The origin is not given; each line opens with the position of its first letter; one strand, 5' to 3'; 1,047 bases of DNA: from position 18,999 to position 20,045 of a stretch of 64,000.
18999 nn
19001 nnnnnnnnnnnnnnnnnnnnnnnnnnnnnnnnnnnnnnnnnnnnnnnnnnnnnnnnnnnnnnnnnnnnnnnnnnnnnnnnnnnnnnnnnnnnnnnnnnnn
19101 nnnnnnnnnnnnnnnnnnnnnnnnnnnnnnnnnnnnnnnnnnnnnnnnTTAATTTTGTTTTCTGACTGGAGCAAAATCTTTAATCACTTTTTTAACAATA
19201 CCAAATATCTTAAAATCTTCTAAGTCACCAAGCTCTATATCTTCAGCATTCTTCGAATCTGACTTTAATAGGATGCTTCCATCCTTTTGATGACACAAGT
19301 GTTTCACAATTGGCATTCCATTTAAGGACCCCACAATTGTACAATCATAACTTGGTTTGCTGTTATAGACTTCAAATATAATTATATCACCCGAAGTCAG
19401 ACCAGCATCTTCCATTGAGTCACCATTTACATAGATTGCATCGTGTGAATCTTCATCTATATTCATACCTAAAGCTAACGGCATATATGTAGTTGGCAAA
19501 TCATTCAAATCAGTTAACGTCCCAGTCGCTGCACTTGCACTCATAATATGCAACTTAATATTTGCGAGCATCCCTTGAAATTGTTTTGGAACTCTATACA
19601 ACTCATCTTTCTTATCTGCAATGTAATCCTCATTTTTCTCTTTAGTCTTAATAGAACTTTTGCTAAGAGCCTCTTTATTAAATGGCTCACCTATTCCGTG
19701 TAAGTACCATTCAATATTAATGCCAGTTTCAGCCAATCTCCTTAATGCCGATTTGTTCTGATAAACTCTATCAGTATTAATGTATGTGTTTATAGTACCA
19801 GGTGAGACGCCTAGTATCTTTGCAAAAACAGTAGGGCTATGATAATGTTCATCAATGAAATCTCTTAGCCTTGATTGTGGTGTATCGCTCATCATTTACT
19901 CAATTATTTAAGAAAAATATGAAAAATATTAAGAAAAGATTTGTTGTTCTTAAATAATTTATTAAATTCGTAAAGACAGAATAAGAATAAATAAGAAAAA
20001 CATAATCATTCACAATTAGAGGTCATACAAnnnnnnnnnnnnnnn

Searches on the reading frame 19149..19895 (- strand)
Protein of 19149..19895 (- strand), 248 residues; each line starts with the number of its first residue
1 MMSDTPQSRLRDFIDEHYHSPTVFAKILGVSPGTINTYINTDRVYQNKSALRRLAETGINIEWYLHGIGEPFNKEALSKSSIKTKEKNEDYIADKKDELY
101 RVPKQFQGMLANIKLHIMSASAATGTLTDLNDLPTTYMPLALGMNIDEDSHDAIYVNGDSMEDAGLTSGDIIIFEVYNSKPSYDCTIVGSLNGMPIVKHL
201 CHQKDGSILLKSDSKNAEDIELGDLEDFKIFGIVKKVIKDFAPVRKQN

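Call 5: search_protein_families(library=pfam, proteins=[window:19149-19895:-], max_evalue=0.01)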
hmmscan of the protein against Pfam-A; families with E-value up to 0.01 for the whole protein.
window:19149-19895:- (248 aa): 1 family
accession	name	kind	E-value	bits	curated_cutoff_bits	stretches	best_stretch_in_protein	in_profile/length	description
PF00717.28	Peptidase_S24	-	3.4e-13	49.7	23.3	1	121-234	7-115/116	Peptidase S24-like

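Call 15: find_homologous_proteins(query=window:19149-19895:-, max_evalue=0.00001)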
Query window:19149-19895:- (248 aa): 12 proteins with E <= 0.00001 among 373 candidates.
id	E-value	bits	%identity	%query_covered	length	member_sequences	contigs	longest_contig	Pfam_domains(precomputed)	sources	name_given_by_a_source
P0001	2.1e-111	389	71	100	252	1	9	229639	PF00717.29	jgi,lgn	jgi:SOS-response transcriptional repressor LexA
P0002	8.9e-104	364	68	98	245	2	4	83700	PF00717.29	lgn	-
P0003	2.1e-103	363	67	99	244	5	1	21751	PF00717.29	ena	-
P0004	5.4e-102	358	66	99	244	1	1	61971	PF00717.29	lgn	-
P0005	2.0e-100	353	66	98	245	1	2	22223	PF00717.29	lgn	-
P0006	4.3e-100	352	65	98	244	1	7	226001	PF00717.29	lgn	-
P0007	2.4e-91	323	62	98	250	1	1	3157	PF00717.29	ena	-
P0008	5.0e-85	303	55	97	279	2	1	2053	PF00717.29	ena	-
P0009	5.1e-77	276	90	57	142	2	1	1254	-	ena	-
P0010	5.5e-73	263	54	94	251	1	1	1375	PF00717.29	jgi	jgi:hypothetical protein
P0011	1.5e-69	252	74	61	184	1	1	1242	PF00717.29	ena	-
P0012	6.2e-67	243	50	98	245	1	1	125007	-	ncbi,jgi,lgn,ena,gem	ncbi:MAG: hypothetical protein WC121_07955 [Candidatus Kapaibacterium sp.]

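Call 16: find_encoding_contigs(protein=P0001, flank=10000, max_places=3)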
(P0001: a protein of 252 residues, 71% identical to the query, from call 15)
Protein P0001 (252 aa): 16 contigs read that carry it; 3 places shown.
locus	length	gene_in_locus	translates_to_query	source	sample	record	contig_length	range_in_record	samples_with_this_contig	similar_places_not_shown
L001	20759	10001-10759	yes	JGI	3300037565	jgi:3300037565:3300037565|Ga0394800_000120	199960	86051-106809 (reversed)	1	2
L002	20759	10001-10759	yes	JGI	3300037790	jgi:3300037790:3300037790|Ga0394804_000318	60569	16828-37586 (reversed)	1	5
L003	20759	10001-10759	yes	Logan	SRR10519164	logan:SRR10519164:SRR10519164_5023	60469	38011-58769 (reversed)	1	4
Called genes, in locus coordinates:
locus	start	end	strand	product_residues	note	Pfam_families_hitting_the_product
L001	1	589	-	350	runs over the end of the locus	PF13588:HSDR_N_2, PF04313:HSDR_N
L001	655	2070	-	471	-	PF00772:DnaB, PF06745:ATPase (weak), PF03796:DnaB_C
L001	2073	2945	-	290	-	PF14297:Lin1244_N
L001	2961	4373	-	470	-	PF00270:DEAD, PF04851:ResIII, PF18766:SWI2_SNF2, PF00271:Helicase_C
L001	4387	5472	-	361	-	PF04245:NA37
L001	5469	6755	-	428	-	-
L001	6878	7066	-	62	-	-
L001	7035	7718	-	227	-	-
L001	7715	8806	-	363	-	PF13479:AAA_24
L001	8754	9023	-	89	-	-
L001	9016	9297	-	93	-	-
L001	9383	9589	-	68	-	-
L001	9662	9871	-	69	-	-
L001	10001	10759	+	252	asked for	PF00717:Peptidase_S24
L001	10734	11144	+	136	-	-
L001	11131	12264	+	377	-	PF00589:Phage_integrase (weak)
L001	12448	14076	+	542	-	PF01364:Peptidase_C25 (faint)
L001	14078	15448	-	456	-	PF00919:UPF0004, PF04055:Radical_SAM, PF01938:TRAM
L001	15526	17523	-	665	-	PF00676:E1_dh, PF13292:DXP_synthase_N (weak), PF02779:Transket_pyr, PF02780:Transketolase_C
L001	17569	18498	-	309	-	PF13406:SLT_2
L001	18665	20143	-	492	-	PF11638:DnaA_N, PF00308:Bac_DnaA, PF01695:IstB_IS21 (weak), PF08299:Bac_DnaA_C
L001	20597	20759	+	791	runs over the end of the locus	PF14870:PSII_BNR, PF15902:Sortilin-Vps10 (faint), PF19081:Ig_7 (faint)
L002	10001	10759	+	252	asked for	PF00717:Peptidase_S24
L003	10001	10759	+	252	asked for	PF00717:Peptidase_S24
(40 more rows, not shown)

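Call 17: find_encoding_contigs(protein=P0002, flank=10000, max_places=2)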
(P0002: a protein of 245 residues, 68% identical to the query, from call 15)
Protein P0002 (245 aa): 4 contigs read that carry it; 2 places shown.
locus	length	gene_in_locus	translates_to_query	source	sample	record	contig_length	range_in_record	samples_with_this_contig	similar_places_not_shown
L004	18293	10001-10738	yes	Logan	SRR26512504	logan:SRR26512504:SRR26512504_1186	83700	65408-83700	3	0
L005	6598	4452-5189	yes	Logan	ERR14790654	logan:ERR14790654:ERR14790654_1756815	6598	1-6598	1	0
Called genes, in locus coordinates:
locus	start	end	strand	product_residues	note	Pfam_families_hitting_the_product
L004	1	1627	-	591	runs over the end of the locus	PF01751:Toprim (weak), PF13662:Toprim_4 (weak), PF13155:Toprim_2, PF03796:DnaB_C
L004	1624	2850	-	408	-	PF14297:Lin1244_N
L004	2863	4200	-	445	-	PF00270:DEAD, PF04851:ResIII, PF18766:SWI2_SNF2, PF00271:Helicase_C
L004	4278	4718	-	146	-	-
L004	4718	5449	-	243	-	PF10979:DUF2786 (weak), PF23771:DUF7168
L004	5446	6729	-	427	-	PF13476:AAA_23 (faint)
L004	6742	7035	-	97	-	-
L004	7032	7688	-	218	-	-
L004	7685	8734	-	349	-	PF13479:AAA_24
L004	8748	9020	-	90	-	-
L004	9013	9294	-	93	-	-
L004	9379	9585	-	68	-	-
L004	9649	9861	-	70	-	-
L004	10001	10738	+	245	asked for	PF00717:Peptidase_S24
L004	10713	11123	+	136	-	-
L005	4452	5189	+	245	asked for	PF00717:Peptidase_S24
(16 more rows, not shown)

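Call 18: find_encoding_contigs(protein=P0006, flank=10000, max_places=2)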
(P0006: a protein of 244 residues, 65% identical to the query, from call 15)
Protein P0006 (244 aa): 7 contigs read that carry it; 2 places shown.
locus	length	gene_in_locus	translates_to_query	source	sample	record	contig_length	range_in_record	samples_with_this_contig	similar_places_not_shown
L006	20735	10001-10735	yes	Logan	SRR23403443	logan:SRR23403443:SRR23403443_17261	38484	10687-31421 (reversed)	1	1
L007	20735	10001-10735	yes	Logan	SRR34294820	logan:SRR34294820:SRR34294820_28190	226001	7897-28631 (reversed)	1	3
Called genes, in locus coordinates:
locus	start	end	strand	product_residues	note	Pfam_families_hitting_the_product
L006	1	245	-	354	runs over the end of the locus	PF13588:HSDR_N_2, PF04313:HSDR_N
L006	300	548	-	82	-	-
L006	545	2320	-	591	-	PF20720:nSTAND3 (faint), PF01751:Toprim (weak), PF13662:Toprim_4, PF13155:Toprim_2, PF03796:DnaB_C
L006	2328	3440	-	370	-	PF14297:Lin1244_N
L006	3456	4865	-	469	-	PF00270:DEAD, PF04851:ResIII, PF18766:SWI2_SNF2, PF00271:Helicase_C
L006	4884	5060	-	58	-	-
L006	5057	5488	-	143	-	PF09643:YopX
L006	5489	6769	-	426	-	PF13476:AAA_23 (faint)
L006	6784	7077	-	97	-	-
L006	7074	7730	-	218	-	-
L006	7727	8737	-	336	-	PF13479:AAA_24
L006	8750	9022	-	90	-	-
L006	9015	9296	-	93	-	-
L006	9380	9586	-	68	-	-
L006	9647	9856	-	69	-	-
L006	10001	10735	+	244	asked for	PF00717:Peptidase_S24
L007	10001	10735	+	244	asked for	PF00717:Peptidase_S24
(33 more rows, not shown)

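Call 19: find_encoding_contigs(protein=P0003, flank=10000, max_places=1)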
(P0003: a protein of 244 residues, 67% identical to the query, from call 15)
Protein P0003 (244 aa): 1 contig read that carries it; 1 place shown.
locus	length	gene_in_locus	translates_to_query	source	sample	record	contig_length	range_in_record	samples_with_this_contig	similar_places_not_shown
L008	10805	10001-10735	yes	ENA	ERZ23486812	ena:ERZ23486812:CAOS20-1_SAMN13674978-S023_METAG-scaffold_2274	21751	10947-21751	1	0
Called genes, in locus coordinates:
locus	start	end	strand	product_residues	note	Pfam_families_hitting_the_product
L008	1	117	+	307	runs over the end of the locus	PF04326:SLFN_AlbA_2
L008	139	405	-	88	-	-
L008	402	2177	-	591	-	PF01751:Toprim (weak), PF13662:Toprim_4 (weak), PF13155:Toprim_2, PF03796:DnaB_C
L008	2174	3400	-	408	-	PF14297:Lin1244_N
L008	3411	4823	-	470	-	PF00270:DEAD, PF04851:ResIII, PF18766:SWI2_SNF2, PF00271:Helicase_C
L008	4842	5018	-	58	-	-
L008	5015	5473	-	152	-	-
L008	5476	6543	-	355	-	-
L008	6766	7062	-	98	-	-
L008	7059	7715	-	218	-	-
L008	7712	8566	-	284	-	PF13479:AAA_24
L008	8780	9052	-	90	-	-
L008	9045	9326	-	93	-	-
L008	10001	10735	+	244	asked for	PF00717:Peptidase_S24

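Call 20: find_encoding_contigs(protein=P0004, flank=10000, max_places=1)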
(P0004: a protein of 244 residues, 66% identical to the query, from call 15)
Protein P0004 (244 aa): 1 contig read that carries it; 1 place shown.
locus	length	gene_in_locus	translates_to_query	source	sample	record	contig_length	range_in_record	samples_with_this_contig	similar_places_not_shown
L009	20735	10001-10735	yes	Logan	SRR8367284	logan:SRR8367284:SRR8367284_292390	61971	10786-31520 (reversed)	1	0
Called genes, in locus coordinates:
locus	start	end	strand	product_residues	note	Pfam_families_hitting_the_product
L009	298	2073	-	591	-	PF01751:Toprim (weak), PF13662:Toprim_4, PF13155:Toprim_2, PF03796:DnaB_C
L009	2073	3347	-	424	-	PF14297:Lin1244_N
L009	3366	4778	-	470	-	PF00270:DEAD, PF04851:ResIII, PF18766:SWI2_SNF2, PF00271:Helicase_C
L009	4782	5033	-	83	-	-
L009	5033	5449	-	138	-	PF09643:YopX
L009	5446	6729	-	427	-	PF13476:AAA_23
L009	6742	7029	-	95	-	-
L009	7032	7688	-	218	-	-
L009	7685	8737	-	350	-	PF13479:AAA_24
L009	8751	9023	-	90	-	-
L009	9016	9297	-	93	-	-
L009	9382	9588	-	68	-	-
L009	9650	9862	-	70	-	-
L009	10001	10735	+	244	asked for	PF00717:Peptidase_S24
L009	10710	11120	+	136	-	-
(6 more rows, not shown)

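Call 21: find_encoding_contigs(protein=P0005, flank=10000, max_places=1)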
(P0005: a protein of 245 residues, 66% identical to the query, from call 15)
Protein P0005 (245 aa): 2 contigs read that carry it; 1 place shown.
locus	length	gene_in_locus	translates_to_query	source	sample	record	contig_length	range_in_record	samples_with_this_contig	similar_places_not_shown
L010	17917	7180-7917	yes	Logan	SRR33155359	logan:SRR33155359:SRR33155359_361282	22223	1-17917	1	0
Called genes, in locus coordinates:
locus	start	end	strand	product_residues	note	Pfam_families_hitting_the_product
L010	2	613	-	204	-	?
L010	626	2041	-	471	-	PF00270:DEAD, PF04851:ResIII, PF18766:SWI2_SNF2, PF00271:Helicase_C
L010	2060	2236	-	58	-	-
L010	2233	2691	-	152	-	-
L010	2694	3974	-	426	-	PF13476:AAA_23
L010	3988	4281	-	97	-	-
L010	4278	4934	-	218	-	-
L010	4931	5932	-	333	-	PF13479:AAA_24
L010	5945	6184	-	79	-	-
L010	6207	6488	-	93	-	-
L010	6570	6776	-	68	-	-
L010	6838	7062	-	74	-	-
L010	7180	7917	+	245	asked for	PF00717:Peptidase_S24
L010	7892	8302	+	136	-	-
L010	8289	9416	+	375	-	PF00589:Phage_integrase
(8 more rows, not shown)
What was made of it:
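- On Bacteroidota sigma-A promoter (-33 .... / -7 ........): The flanks of relatives carry T9SS Por_Secre_tail and DUF4835 domains (call 21).
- These are short direct repeats with helical phasing, and one copy (P2) lies just downstream of the replication gene block (helicase, primase/DnaB_C in relatives; calls 16-21).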

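Call 22: find_encoding_contigs(protein=P0012, flank=10000, max_places=1)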
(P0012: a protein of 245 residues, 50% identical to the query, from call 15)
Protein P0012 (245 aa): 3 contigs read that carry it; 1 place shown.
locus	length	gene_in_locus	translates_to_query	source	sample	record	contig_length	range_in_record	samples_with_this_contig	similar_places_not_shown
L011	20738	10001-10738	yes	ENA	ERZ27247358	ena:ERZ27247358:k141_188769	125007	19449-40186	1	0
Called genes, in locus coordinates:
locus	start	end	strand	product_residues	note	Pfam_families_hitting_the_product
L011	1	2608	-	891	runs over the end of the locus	PF18483:Lectin_L-type_dom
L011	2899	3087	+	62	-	-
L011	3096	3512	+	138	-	-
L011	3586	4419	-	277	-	-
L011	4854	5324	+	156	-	-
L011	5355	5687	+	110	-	-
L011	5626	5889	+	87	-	-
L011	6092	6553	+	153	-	-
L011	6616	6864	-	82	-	-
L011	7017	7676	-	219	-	-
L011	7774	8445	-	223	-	-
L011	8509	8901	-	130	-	-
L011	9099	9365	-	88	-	-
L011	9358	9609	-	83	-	-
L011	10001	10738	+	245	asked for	-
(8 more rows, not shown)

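Call 29: search_protein_families(library=phrogs, proteins=[window:19149-19895:-], max_evalue=0.01)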
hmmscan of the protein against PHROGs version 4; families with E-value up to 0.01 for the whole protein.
window:19149-19895:- (248 aa): 5 families
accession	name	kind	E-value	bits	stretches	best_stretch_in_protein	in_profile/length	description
phrog_4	-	transcription regulation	1.3e-23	84.7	1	7-242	138-340/400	transcriptional repressor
phrog_811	-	DNA, RNA and nucleotide metabolism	2.1e-10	41.3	1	154-242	51-136/140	UmuD-like protein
phrog_8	-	transcription regulation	5.9e-08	33.5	1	22-109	174-252/346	transcriptional regulator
phrog_6201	-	transcription regulation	9.2e-07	29.8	1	144-235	21-112/121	CI-like repressor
phrog_2328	-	transcription regulation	1.8e-05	25.5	1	7-74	17-84/128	transcriptional repressor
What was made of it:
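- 19149..19895 (-): CI-like repressor gene (248 aa): N-terminal Cro/C1-type HTH (helices 21-28 and 32-40) and C-terminal S24 autopeptidase (Ser160 in GDSM; Lys198 aligned with UmuD Lys97). It is the first gene of a leftward operon: repressor, ORF136, integrase. Pfam Peptidase_S24 at 3.4e-13 (call 5). phrog_4 transcriptional repressor at 1.3e-23 (call 29).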

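Call 31: find_related_loci(query=window:19149-19895:-, collection=viral_contigs, flank=10000)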
Query window:19149-19895:- (248 aa) in viral_contigs; peptide patterns used: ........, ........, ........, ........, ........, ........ (x = any residue, [..] = any of these).
10 stretches matched a pattern; 1 encode a relative of the query (tblastn E <= 1e-3); 1 distinct loci.
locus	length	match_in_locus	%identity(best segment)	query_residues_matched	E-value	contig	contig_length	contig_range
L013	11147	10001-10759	71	1-248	5e-120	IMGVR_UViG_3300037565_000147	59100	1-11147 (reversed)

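Call 36: find_related_loci(query=A1, collection=genome_contigs, flank=10000)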
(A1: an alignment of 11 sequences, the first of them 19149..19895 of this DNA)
Query A1 (248 aa) in genome_contigs; peptide patterns used: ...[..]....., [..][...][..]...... (x = any residue, [..] = any of these).
599 stretches matched a pattern (row limit reached: there are more); 1 encode a relative of the query (tblastn E <= 1e-3); 1 distinct loci.
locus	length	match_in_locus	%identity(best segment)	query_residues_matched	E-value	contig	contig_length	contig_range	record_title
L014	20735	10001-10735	50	1-246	1e-74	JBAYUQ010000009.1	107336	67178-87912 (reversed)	MAG: Candidatus Kapaibacterium sp. isolate SO_2016_LW3_39 scaffold00270_LW162_2016, whole genome shotgun sequence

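Call 43: search_solved_structures(query=A1, max_evalue=1, show_alignments=2)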
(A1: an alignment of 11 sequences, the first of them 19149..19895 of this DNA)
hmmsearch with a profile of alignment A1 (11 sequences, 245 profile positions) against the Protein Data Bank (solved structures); distinct sequences matched with E-value up to 1: 7.
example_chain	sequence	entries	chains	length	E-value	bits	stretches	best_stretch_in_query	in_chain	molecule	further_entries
1umu_A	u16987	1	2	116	6.4e-05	25.6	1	153-237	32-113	UMUD'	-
1ay9_A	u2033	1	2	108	6.7e-05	25.5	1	153-237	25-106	UMUD PROTEIN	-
1i4v_A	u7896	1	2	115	8e-05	25.3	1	153-237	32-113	UMUD' PROTEIN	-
8gmt_B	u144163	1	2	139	0.0011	21.6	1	153-236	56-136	DNA polymerase V subunit UmuD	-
4ich_A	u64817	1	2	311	0.0016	21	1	5-104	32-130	Transcriptional regulator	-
9iaq_A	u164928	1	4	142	0.091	15.3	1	6-109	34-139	HTH cro/C1-type domain-containing protein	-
2fjr_A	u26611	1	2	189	0.15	14.6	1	16-82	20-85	Repressor protein CI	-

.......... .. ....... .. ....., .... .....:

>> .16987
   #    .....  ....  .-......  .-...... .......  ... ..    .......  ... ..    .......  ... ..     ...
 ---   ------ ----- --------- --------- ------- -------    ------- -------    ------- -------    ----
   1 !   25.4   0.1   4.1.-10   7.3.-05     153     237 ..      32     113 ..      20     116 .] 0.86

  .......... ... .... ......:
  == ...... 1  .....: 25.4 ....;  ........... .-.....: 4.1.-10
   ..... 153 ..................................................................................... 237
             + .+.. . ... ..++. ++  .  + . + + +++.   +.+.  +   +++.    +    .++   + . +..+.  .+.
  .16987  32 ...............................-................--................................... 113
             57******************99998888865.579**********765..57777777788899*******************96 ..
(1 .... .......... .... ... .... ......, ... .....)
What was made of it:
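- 19149..19895 (-): UmuD alignment (call 43).
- On CI/LexA-type phage immunity repressor-operator system: In the HMM alignment to UmuD (call 43), GDSM (Ser160) and IVKHL (Lys198) align with UmuD GDSM and TVKKL.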

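Call 51: predict_structure(alignment_id=A1)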
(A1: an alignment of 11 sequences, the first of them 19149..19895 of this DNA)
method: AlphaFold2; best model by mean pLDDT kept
length: 248 residues; sequences in the alignment: 11
mean_pLDDT: 54.6   pTM: 0.37
mean pLDDT of the five models: 54.6, 52.0, 51.6, 48.2, 47.7
residues with pLDDT >= 90: 19; 70-90: 57; 50-70: 33; < 50: 139
segments of 3 or more residues with pLDDT < 50: 84-128, 135-186, 188-196, 222-248
pLDDT, mean of each block of 10 residues (from residue 1): 76 85 80 79 87 90 91 79 43 30 40 45 44 50 39 36 35 33 42 46 53 54 44 31 28
secondary structure, 60 per line:
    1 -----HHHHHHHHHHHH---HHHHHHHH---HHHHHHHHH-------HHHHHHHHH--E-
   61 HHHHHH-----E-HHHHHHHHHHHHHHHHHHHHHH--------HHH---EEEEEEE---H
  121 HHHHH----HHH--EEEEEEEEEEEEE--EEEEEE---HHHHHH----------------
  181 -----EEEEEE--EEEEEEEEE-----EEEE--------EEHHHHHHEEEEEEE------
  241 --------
elements in order: H6-17 H21-28 H32-40 H48-56 H61-66 H74-95 E110-116 H120-125 E135-147 E150-155 H159-164 E186-191 E194-202 E208-211 H222-227 E228-234
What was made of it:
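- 19149..19895 (-): AF2 model with N-terminal pLDDT 76-91 (call 51).
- On CI/LexA-type phage immunity repressor-operator system: AF2 N-terminal domain with five helices and pLDDT 76-91 (call 51).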

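Call 56: fold_search(model_id=the predicted structure, library=pdb)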
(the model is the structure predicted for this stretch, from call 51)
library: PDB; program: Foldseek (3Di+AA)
matches with E <= 10: 698; with E <= 0.001: 1
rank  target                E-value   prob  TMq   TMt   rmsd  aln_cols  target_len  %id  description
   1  2fjr_A                8.2e-04  0.97  0.23  0.29  18.3       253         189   13  Crystal Structure of Bacteriophage 186 (released 2006-06-13)
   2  7jvt_C                1.2e-03  0.94  0.22  0.27  19.4       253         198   10  Crystal structure of a lambda-186 hybrid repressor (released 2021-09-08)
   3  7jvt_D                2.2e-03  0.85  0.19  0.23  18.5       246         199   10  Crystal structure of a lambda-186 hybrid repressor (released 2021-09-08)
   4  6a2r_A                2.3e-02  0.84  0.17  0.38  12.1       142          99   11  Mycobacterium tuberculosis LexA C-domain II (released 2019-01-23)
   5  3bdn_A                2.8e-02  0.38  0.19  0.20  17.5       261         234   13  Crystal Structure of the Lambda Repressor (released 2008-04-15)
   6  3op9                  5.2e-02  0.98  0.22  0.47  12.5        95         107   23  Crystal structure of transcriptional regulator from Listeria innocua (released 2010-09-15)
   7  6a2s_A                5.9e-02  0.66  0.17  0.37  14.9       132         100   14  Mycobacterium tuberculosis LexA C-domain S160A (released 2019-01-23)
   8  4ii1_B                6.6e-02  0.25  0.16  0.25  14.8       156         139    9  Crystal structure of the zinc finger of ZGPAT (released 2013-02-13)
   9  3jso_B                8.8e-02  0.16  0.15  0.18  16.3       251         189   14  Classic Protein With a New Twist: crystal structure of a LexA repressor DNA complex (released 2010-08-18)
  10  7csw_A                9.9e-02  0.97  0.21  0.53  14.3        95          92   21  Pseudomonas aeruginosa antitoxin HigA with pa2440 promoter (released 2021-01-13)
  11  6a2t                  1.1e-01  0.63  0.15  0.35  11.3        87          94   20  Mycobacterium tuberculosis LexA C-domain K197A (released 2019-01-23)
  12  3jso_A                1.1e-01  0.16  0.15  0.19  16.5       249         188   14  Classic Protein With a New Twist: crystal structure of a LexA repressor DNA complex (released 2010-08-18)
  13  2kpj_MODEL_1_A        1.2e-01  1.00  0.23  0.56   1.8        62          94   24  Solution Structure Of Protein SOS-response transcriptional repressor, LexA From Eubacterium rectale. Northeast (released 2009-11-17)
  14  4ii1_D                1.2e-01  0.18  0.15  0.24  14.8       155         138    9  Crystal structure of the zinc finger of ZGPAT (released 2013-02-13)
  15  7csy_A                1.4e-01  0.96  0.22  0.53  14.5        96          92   21  Pseudomonas aeruginosa antitoxin HigA with higBA promoter (released 2021-01-13)
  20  1adr_MODEL_1_A        1.7e-01  0.99  0.22  0.66   3.1        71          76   18  DETERMINATION OF THE NUCLEAR MAGNETIC RESONANCE STRUCTURE OF THE DNA-BINDING DOMAIN OF THE P22 C2 REPRESSOR (1 (released 1994-01-31)
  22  3jxb_C                2.0e-01  1.00  0.24  0.79   2.1        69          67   19  Crystal structure of the P22 c2 repressor protein in complex with synthetic operator 9C (released 2010-01-19)
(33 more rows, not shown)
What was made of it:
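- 19149..19895 (-): Foldseek hits to P22 c2, 186 CI and CapH N-terminal domains (call 56).
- On CI/LexA-type phage immunity repressor-operator system: Foldseek hits to P22 c2 (3jxb, rmsd 2.1 A over 69 columns) and 186 CI (call 56).
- On Stoperator-type immunity (Cluster A mycobacteriophages): The repressor here is HTH plus S24 (calls 5, 43, 56).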

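Call 73: find_encoding_contigs(protein=P0007, flank=3000, max_places=1)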
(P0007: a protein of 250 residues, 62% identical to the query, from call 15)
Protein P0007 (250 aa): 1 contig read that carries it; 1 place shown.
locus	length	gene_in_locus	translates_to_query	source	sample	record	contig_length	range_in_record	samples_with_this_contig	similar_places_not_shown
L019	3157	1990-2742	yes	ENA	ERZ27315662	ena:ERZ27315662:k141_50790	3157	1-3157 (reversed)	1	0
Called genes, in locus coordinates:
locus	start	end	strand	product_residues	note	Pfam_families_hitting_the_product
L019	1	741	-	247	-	?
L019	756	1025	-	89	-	-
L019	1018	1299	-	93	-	-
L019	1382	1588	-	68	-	-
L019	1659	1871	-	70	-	-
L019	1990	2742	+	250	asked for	PF00717:Peptidase_S24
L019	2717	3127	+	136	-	-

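Call 84: find_related_loci(query=A1, collection=metagenome_contigs, flank=3000)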
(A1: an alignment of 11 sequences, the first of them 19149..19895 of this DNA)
Query A1 (248 aa) in metagenome_contigs; peptide patterns used: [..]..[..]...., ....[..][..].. (x = any residue, [..] = any of these).
600 stretches matched a pattern (row limit reached: there are more); 4 encode a relative of the query (tblastn E <= 1e-3); 4 distinct loci.
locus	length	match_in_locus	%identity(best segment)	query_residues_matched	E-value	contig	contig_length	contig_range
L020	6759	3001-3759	71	1-248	1e-119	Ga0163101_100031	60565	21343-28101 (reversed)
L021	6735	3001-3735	50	1-246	2e-74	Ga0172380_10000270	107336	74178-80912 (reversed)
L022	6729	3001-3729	67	4-248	4e-111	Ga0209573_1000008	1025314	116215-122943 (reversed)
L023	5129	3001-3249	34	153-240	5e-8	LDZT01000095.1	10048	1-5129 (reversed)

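Call 90: list_cluster_members(proteins=[P0024, P0013, window:19149-19895:-])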
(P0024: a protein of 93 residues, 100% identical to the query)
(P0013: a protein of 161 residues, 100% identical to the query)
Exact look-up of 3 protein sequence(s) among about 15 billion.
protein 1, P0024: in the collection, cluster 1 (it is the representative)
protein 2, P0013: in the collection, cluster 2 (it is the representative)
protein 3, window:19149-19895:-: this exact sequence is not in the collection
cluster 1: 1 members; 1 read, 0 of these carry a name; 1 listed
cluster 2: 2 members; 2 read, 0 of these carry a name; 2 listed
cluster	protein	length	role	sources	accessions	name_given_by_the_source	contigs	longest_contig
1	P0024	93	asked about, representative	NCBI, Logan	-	-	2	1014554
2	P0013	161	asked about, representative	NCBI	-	-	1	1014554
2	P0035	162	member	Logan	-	-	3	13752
